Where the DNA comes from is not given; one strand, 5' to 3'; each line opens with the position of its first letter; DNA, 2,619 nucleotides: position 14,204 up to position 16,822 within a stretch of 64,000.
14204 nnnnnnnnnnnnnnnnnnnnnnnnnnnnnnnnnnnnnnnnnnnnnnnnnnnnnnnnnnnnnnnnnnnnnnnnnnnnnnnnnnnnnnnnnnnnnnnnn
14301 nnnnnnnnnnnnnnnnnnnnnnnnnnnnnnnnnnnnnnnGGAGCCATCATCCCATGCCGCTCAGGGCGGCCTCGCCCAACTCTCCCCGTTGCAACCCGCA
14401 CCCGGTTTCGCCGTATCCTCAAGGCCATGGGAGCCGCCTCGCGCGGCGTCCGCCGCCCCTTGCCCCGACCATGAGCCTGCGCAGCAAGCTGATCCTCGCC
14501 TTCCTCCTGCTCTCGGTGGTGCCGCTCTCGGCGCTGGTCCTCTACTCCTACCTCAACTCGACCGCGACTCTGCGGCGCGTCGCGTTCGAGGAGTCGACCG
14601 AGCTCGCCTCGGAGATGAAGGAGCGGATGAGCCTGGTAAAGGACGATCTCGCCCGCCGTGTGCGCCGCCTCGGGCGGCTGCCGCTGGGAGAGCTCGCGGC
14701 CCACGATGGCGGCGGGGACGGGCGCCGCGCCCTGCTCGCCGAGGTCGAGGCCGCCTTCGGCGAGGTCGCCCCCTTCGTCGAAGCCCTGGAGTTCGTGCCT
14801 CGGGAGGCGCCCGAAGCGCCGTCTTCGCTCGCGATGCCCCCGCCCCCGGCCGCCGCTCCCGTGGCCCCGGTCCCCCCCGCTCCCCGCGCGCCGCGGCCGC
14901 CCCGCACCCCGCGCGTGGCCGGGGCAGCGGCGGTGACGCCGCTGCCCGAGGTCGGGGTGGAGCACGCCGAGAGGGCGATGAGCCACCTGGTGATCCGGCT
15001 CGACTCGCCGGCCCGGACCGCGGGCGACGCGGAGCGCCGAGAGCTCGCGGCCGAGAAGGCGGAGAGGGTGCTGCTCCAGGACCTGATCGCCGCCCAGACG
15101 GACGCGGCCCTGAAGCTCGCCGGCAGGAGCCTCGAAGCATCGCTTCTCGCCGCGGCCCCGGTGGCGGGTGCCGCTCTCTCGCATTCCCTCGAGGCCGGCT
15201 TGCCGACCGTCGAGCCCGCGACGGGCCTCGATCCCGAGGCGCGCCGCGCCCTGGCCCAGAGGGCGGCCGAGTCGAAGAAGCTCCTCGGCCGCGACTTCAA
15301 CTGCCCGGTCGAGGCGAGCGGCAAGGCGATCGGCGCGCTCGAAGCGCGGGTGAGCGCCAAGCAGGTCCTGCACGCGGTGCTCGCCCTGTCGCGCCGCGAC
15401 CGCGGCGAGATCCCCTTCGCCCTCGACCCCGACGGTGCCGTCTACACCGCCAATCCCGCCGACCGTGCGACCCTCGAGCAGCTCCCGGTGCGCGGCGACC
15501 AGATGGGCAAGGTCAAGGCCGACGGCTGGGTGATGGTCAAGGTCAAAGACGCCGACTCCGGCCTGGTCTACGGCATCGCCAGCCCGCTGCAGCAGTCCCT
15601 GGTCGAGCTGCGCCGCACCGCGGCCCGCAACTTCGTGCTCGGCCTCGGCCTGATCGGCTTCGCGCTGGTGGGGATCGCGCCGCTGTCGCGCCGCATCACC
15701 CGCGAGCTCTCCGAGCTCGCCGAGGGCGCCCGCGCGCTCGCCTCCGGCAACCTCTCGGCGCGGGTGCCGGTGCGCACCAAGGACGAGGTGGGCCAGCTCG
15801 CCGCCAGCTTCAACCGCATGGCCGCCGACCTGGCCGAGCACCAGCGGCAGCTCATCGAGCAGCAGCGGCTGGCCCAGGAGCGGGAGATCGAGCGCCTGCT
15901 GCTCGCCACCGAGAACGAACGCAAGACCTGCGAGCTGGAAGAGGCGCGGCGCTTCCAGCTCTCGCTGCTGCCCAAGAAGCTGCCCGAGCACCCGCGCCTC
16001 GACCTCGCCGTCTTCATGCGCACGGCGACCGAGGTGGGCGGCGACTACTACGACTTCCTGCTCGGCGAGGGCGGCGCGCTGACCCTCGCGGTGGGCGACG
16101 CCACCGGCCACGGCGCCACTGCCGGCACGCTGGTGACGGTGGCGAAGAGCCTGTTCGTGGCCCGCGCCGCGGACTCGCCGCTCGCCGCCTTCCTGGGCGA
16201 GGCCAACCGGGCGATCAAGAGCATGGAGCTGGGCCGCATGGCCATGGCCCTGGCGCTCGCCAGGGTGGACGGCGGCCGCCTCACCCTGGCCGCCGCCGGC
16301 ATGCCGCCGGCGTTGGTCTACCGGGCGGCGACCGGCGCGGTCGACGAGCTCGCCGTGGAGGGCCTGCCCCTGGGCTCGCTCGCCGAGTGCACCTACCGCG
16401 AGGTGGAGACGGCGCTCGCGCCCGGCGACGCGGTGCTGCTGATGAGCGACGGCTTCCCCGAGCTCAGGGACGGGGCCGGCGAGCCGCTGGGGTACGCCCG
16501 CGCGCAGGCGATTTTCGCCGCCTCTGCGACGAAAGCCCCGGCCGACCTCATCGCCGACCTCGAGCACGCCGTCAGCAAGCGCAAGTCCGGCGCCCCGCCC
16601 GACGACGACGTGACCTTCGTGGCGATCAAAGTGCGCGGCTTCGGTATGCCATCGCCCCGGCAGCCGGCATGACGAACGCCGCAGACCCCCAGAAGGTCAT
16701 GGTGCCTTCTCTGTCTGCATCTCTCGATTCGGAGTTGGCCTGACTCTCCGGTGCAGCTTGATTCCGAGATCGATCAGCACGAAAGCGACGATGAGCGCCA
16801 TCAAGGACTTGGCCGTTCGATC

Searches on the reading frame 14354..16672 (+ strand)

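Call 26: search_protein_families(library=pfam, proteins=[window:14354-16672:+], max_evalue=0.001)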
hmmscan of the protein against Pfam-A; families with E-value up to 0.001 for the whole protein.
window:14354-16672:+ (772 aa): 2 families
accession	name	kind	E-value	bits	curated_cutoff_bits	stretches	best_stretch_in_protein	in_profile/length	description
PF07228.17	SpoIIE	-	1.4e-33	117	25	1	573-761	2-192/192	Stage II sporulation protein E (SpoIIE)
PF00672.30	HAMP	-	4.7e-16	59.3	25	1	444-493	2-51/53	HAMP domain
